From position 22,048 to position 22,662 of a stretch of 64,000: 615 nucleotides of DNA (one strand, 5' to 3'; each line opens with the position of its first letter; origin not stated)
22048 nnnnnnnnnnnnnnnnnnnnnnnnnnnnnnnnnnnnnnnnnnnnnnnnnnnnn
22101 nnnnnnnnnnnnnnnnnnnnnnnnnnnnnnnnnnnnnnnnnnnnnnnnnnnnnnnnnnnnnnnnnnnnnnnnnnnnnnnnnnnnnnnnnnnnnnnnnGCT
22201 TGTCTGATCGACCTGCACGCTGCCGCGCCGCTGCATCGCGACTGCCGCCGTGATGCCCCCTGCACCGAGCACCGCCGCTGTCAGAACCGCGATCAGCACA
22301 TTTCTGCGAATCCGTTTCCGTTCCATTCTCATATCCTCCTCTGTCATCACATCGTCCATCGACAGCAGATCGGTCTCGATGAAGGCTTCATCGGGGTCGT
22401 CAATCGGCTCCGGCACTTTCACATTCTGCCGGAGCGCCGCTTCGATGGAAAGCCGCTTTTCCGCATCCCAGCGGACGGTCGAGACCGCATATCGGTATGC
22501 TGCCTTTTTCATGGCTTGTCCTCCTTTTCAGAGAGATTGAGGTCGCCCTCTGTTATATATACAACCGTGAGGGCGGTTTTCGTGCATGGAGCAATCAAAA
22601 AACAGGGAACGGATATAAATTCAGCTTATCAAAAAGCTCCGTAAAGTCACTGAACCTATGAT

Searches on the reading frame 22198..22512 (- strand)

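Call 76: search_protein_families(library=pfam, proteins=[window:22198-22512:-], max_evalue=0.1)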
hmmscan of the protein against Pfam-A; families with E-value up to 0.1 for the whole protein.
window:22198-22512:- (105 aa): 1 family
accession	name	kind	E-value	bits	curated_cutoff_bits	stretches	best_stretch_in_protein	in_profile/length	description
PF10814.13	CwsA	-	0.0024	18.6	26.7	1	59-97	79-115/134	Cell wall synthesis protein CwsA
